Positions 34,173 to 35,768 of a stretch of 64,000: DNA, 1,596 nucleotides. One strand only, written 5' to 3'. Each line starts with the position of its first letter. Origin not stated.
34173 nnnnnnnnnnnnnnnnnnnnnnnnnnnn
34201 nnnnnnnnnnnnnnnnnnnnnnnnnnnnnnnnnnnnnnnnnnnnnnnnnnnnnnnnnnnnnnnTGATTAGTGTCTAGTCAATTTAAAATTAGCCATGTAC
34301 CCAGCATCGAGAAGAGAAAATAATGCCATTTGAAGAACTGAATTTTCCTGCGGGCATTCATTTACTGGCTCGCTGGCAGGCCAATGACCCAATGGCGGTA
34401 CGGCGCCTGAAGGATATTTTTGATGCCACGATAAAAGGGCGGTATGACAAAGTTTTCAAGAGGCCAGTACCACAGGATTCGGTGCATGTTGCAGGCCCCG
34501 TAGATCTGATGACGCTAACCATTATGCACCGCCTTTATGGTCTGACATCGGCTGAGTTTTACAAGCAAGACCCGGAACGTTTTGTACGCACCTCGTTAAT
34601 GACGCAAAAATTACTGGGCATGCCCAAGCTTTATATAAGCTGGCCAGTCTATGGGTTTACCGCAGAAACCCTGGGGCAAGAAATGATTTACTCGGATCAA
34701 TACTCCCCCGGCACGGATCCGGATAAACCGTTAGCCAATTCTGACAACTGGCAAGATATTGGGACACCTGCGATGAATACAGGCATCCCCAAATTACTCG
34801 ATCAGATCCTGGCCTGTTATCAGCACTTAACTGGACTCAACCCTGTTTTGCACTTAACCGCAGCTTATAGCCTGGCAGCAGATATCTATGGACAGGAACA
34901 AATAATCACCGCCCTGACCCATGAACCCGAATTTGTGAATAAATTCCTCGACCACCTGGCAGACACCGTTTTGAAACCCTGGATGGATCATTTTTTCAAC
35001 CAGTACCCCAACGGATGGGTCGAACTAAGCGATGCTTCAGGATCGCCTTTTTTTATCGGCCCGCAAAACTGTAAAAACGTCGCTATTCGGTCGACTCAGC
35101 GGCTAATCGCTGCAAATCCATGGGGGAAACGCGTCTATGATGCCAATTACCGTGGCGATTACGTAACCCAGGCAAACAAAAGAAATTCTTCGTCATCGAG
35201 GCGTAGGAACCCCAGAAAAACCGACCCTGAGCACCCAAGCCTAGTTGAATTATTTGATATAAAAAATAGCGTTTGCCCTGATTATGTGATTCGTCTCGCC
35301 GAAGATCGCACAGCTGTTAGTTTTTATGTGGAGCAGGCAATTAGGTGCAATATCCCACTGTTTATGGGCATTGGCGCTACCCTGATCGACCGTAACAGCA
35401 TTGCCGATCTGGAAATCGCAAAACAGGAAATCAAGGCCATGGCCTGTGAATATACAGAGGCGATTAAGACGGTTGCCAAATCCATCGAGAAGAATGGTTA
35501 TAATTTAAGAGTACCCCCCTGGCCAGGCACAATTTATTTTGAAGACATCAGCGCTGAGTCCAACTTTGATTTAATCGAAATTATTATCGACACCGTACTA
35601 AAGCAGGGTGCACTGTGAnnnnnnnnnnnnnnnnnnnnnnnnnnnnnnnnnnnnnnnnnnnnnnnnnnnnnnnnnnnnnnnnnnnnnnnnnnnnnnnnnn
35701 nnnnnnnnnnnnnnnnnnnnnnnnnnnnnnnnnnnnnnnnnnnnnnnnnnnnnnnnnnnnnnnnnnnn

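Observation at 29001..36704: LysR-controlled MttB-family / DMGDH-like / orphan 431-aa / DUF523 / PhnZ-like cluster: candidate corrinoid-protein-less quaternary-amine or trimethylammonio-phosphonate catabolic pathway in an aerobe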

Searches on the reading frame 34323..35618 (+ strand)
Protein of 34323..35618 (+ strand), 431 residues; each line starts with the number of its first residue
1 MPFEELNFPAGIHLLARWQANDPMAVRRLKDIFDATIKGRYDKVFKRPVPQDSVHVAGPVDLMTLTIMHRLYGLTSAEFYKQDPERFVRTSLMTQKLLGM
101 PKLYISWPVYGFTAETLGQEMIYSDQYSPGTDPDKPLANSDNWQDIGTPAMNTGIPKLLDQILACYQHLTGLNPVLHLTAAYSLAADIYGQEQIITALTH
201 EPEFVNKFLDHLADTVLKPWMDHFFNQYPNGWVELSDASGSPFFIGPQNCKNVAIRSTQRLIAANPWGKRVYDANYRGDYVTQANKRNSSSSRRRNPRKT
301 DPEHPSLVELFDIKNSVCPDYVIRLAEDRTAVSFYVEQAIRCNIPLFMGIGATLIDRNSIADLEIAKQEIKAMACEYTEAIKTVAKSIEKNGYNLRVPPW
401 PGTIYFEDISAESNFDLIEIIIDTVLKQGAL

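Call 3: search_protein_families(library=pfam, proteins=[window:34323-35618:+], max_evalue=0.01)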
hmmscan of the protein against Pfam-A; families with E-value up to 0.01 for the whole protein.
window:34323-35618:+ (431 aa): 1 family
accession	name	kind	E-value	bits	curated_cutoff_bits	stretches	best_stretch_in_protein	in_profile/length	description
PF01208.23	URO-D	-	0.0027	17.2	23.9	1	80-217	45-188/346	Uroporphyrinogen decarboxylase (URO-D)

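Call 4: search_protein_families(library=ncbifam, proteins=[window:34323-35618:+], max_evalue=0.01)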
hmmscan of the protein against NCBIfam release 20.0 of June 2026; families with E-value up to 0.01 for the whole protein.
window:34323-35618:+ (431 aa): 1 family
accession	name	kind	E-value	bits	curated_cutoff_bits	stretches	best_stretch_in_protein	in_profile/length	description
NF004889.0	PRK06252.1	subfamily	9.4e-06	24.8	244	1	82-263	48-228/340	methylcobalamin:coenzyme M methyltransferase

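Call 14: find_homologous_proteins(query=window:34323-35615:+, max_evalue=0.001)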
Query window:34323-35615:+ (431 aa): 1095 proteins with E <= 0.001 among 3735 candidates; the best 120 are listed.
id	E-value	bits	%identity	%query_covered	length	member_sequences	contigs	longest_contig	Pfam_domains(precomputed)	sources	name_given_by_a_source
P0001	3.0e-296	1000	100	100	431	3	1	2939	-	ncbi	-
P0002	1.0e-287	972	83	75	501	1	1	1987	PF01208.24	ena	-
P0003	3.4e-261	885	87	100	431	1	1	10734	-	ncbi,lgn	-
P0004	4.3e-260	881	87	100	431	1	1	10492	-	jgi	jgi:hypothetical protein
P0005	4.5e-260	881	87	100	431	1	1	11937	-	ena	-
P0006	5.7e-259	877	87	100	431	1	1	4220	-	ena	-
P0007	1.8e-258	876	86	100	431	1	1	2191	-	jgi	jgi:hypothetical protein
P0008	1.2e-257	873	86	100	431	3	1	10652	-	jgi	-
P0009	3.2e-257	872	86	100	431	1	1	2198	-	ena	-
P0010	8.3e-257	870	86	100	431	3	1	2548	-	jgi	-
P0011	2.7e-256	868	86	100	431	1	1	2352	-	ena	-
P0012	5.2e-256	868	85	100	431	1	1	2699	-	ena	-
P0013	9.8e-256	867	86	100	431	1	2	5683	-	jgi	-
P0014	1.8e-255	866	85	100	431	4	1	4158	-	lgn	-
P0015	1.9e-255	866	85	100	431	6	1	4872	-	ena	-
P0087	6.0e-218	742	74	100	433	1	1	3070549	PF01208.24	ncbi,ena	-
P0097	1.4e-199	682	67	100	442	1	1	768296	-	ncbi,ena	-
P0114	1.5e-195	668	66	99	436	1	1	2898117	-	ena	-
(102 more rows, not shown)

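Call 15: find_encoding_contigs(protein=P0087, flank=10000, max_places=2)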
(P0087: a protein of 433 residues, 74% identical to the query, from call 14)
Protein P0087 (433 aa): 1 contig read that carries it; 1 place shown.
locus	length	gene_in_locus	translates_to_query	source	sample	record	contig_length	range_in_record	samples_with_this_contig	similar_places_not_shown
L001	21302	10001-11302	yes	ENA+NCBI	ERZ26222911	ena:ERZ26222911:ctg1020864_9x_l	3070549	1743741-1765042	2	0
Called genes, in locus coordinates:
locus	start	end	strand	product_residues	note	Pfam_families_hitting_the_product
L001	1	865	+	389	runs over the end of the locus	PF14319:Zn_Tnp_IS91, PF04986:Y2_Tnp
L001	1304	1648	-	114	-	PF01638:HxlR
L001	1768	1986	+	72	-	-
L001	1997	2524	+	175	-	PF00583:Acetyltransf_1, PF13673:Acetyltransf_10 (weak), PF13508:Acetyltransf_7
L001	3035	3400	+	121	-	PF06445:GyrI-like (weak), PF14526:Cass2 (weak)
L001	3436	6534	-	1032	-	PF00664:ABC_membrane, PF00005:ABC_tran (faint), PF00027:cNMP_binding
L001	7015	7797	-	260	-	PF02353:CMAS (weak), PF13489:Methyltransf_23, PF01209:Ubie_methyltran (faint), PF08241:Methyltransf_11, PF08242:Methyltransf_12, PF13649:Methyltransf_25, PF13847:Methyltransf_31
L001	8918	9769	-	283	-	PF00126:HTH_1, PF03466:LysR_substrate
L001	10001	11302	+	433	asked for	PF01208:URO-D (weak)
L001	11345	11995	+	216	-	PF04115:Ureidogly_lyase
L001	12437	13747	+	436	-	PF00202:Aminotran_3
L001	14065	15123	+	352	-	-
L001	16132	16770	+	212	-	PF01810:LysE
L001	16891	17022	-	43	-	-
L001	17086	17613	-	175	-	-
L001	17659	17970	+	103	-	PF03466:LysR_substrate (weak)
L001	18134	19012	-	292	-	PF00892:EamA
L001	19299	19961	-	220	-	PF05724:TPMT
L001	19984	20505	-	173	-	PF13279:4HBT_2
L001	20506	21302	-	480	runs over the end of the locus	PF05138:PaaA_PaaC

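Call 16: find_encoding_contigs(protein=P0097, flank=10000, max_places=2)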
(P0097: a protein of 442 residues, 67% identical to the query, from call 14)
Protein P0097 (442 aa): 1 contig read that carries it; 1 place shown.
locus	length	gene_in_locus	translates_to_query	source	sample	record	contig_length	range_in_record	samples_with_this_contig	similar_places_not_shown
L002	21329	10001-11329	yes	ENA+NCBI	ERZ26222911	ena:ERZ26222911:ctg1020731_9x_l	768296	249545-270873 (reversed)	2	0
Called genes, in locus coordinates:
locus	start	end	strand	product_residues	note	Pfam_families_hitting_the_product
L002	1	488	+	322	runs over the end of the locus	PF03811:Zn_ribbon_InsA, PF12762:DDE_Tnp_IS1595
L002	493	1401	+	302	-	-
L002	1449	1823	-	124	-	PF01381:HTH_3 (weak), PF12844:HTH_19 (faint)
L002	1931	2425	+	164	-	PF01078:Mg_chelatase, PF13335:Mg_chelatase_C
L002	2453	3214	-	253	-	PF01797:Y1_Tnp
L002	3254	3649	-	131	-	-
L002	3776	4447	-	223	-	PF01797:Y1_Tnp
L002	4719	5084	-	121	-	-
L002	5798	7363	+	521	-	PF06253:MTTB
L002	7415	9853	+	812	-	PF01266:DAO, PF16350:FAO_M, PF01571:GCV_T, PF08669:GCV_T_C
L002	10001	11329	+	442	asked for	-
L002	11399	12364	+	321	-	PF03446:NAD_binding_2, PF03807:F420_oxidored (weak), PF14833:NAD_binding_11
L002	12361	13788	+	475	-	PF00171:Aldedh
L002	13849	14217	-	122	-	PF03692:CxxCxxCC (weak)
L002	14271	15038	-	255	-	PF00596:Aldolase_II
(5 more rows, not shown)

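Call 17: find_encoding_contigs(protein=P0114, flank=10000, max_places=2)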
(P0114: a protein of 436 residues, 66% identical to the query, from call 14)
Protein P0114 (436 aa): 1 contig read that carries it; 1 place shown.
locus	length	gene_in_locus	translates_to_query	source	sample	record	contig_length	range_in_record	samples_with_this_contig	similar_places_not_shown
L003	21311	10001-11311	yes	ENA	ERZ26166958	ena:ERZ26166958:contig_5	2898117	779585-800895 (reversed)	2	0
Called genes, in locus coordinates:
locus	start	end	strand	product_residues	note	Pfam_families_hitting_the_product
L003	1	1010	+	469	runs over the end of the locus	PF17408:MCD_N, PF05292:MCD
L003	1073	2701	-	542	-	PF00005:ABC_tran, PF13555:AAA_29 (faint), PF13304:AAA_21 (faint), PF13401:AAA_22 (faint), PF00005:ABC_tran, PF02463:SMC_N (weak), PF08352:oligo_HPY (weak)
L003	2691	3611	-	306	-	PF12911:OppC_N (weak), PF00528:BPD_transp_1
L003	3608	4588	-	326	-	PF19300:BPD_transp_1_N, PF00528:BPD_transp_1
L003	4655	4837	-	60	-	-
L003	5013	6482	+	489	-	PF00496:SBP_bac_5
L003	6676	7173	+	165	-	PF00903:Glyoxalase (weak)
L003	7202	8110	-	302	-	PF00126:HTH_1, PF03466:LysR_substrate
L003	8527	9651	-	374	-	PF13701:DDE_Tnp_1_4, PF01609:DDE_Tnp_1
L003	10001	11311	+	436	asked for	-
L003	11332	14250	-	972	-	PF02347:GDC-P, PF01212:Beta_elim_lyase (weak), PF21478:GcvP2_C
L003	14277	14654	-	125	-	PF01597:GCV_H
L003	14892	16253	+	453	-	PF01743:PolyA_pol, PF12627:PolyA_pol_RNAbd (weak), PF01966:HD (weak)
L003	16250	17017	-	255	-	PF00528:BPD_transp_1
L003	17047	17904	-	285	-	PF00528:BPD_transp_1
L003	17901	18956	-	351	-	PF02463:SMC_N (faint), PF00005:ABC_tran, PF13304:AAA_21 (faint), PF08402:TOBE_2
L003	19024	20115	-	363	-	PF01547:SBP_bac_1, PF13416:SBP_bac_8, PF13343:SBP_bac_6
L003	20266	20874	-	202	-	PF00293:NUDIX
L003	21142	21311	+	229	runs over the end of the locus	PF04012:PspA_IM30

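Call 19: find_related_loci(query=window:34323-35615:+, collection=genome_contigs, flank=10000)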
Query window:34323-35615:+ (431 aa) in genome_contigs; peptide patterns used: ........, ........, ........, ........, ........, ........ (x = any residue, [..] = any of these).
100 stretches matched a pattern; 3 encode a relative of the query (tblastn E <= 1e-3); 3 distinct loci.
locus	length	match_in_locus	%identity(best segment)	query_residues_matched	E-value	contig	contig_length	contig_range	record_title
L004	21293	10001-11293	81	1-431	0e+0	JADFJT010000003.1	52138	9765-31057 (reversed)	MAG: Proteobacteria bacterium isolate B43T3L14 B43T3L14_NODE256, whole genome shotgun sequence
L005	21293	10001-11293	79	1-431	0e+0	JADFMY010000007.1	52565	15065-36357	MAG: Proteobacteria bacterium isolate B5T3L11 B5T3L11_NODE358, whole genome shotgun sequence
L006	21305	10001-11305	67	2-431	0e+0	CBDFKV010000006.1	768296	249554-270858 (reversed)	MAG: Candidatus Poriferihabitaceae bacterium isolate 00d3c309-94a0-453a-b397-66eaa8c2d1e2 genome assembly, contig: conti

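Call 23: search_protein_families(library=pfam, proteins=[L005:4173-5831:-, L005:6137-7837:+, L005:7881-8795:-, L005:8749-9603:-, L005:11469-12050:-, L005:12229-13035:-, L005:12977-14773:-, L005:15098-15907:+, L005:16207-17502:-], max_evalue=0.0001)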
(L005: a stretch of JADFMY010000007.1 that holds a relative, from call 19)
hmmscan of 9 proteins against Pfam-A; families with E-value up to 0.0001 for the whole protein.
L005:4173-5831:- (552 aa): 2 families
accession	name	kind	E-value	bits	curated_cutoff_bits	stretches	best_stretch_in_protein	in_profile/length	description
PF00501.34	AMP-binding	-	1.2e-68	232.1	29.9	1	46-401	6-377/384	AMP-binding enzyme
PF13193.12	AMP-binding_C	-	3.6e-23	82.7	24.5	1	460-538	1-76/76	AMP-binding enzyme C-terminal domain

L005:6137-7837:+ (566 aa): 1 family
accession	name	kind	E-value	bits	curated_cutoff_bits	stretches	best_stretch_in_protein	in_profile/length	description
PF20247.3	DUF6602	-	3.5e-21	75.5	27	1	35-124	16-104/104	Domain of unknown function (DUF6602)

L005:7881-8795:- (304 aa): 1 family
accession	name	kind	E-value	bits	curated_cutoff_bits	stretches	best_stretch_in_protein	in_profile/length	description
PF03009.23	GDPD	-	9.4e-17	62.4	23.6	1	73-186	1-130/244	Glycerophosphoryl diester phosphodiesterase family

L005:8749-9603:- (284 aa): 1 family
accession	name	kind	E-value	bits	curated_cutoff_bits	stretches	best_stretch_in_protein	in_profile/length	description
PF02146.23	SIR2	-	7.4e-47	160.1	24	1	20-222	1-180/180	Sir2 family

L005:11469-12050:- (193 aa): 1 family
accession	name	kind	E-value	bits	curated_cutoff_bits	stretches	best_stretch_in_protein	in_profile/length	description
PF02313.22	Fumarate_red_D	-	2.3e-37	128.2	25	1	76-188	2-113/114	Fumarate reductase subunit D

L005:12229-13035:- (268 aa): 7 families
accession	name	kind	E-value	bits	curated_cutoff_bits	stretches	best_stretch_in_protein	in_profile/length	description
PF13085.11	Fer2_3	-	2.9e-31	108.1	27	1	27-130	2-106/107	2Fe-2S iron-sulfur cluster binding domain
PF13237.11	Fer4_10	-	2.4e-10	40.6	25.5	1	164-236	4-53/53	4Fe-4S dicluster domain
PF13183.11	Fer4_8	-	1.6e-09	38.6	27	1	166-239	2-68/68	4Fe-4S dicluster domain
PF13534.11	Fer4_17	-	1.6e-06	29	22.2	1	169-240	2-61/61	4Fe-4S dicluster domain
PF13187.11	Fer4_9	-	3.9e-06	27.2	27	0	154-181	22-49/52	4Fe-4S dicluster domain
PF12838.12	Fer4_7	-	5.9e-06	27.1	27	1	168-239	1-52/52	4Fe-4S dicluster domain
PF13484.11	Fer4_16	-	3.2e-05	25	30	1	168-237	1-65/66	4Fe-4S double cluster binding domain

L005:12977-14773:- (598 aa): 4 families
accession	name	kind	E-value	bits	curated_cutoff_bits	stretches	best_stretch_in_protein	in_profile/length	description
PF00890.30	FAD_binding_2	-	9.3e-108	361.5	20.4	1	7-395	1-414/414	FAD binding domain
PF02910.25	Succ_DH_flav_C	-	1.1e-42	145.5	20.8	1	452-579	1-130/130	Fumarate reductase flavoprotein C-term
PF01946.23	Thi4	-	1.7e-07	31.2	26.2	1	3-38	15-49/235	Thi4 family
PF07992.20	Pyr_redox_2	-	1.2e-06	28.6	26.1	0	7-38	2-33/291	Pyridine nucleotide-disulphide oxidoreductase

L005:15098-15907:+ (269 aa): 6 families
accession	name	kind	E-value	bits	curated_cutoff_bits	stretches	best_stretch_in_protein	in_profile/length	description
PF01209.24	Ubie_methyltran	-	6.3e-35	121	20.1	1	28-253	8-233/233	ubiE/COQ5 methyltransferase family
PF13649.12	Methyltransf_25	-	8.1e-17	62.1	27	1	71-164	1-97/97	Methyltransferase domain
PF08241.18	Methyltransf_11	-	3.4e-16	60.1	21.2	1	72-167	1-94/95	Methyltransferase domain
PF13847.12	Methyltransf_31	-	4.2e-12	46.4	27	1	67-172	3-113/145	Methyltransferase domain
PF08242.18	Methyltransf_12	-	4e-08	34.3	30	1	72-166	1-98/98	Methyltransferase domain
PF13489.12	Methyltransf_23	-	2.9e-07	30.8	27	1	67-236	22-162/164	Methyltransferase domain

L005:16207-17502:- (431 aa): 4 families
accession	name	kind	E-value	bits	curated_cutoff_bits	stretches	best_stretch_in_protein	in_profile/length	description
PF00270.35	DEAD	-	4.3e-51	173.4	26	1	36-207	1-166/167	DEAD/DEAH box helicase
PF00271.37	Helicase_C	-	2.7e-31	108.5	23.5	1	243-351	2-110/110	Helicase conserved C-terminal domain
PF04851.21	ResIII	-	1.2e-07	32.2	22.5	1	37-202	6-163/164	Type III restriction enzyme, res subunit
PF13245.12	AAA_19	-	3e-06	27.9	25.1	0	246-376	31-112/134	AAA domain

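Call 26: search_solved_structures(query=window:34323-35615:+, max_evalue=10, show_alignments=2)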
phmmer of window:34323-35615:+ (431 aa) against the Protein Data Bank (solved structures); distinct sequences matched with E-value up to 10: 0.

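Call 31: search_protein_representatives(protein=window:34323-35615:+)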
Query: 431 residues. Proteins with E-value up to 0.001 (for the whole library): 166; up to 1e-10: 77; up to 1e-30: 26. The best 150 are listed.
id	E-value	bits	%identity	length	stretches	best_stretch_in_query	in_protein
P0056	1.0e-241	818.8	81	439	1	1-431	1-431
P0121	6.3e-164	562.5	84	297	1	1-285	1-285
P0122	1.1e-136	472.7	50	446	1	4-429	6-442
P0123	2.7e-125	435.2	75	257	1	175-431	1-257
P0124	3.5e-111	388.7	46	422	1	8-425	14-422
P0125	7.0e-97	341.6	50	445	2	13-268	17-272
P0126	3.5e-88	312.9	39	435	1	15-422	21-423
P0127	2.6e-81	290.3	51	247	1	63-292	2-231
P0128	6.3e-81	289.0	71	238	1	133-303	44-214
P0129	9.3e-79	281.9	63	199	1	1-199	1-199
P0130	1.1e-58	215.7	79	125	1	2-125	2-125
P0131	1.8e-49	185.4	68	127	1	306-431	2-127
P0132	2.7e-48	181.5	54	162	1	2-157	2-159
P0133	4.5e-48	180.8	42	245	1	176-423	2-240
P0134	4.9e-47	177.3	62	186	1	250-391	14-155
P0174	4.0e-16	75.5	29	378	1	55-365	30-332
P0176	1.4e-15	73.7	29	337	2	76-260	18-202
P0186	2.6e-13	66.2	25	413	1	66-264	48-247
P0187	3.1e-13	66.0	32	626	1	72-246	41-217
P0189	8.8e-13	64.5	29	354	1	70-232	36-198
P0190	1.2e-12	64.1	30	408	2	76-283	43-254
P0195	3.8e-11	59.1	28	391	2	68-244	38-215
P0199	5.3e-10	55.3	28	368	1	70-237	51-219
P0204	8.6e-10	54.6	28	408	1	78-288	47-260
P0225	8.6e-08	48.0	24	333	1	70-360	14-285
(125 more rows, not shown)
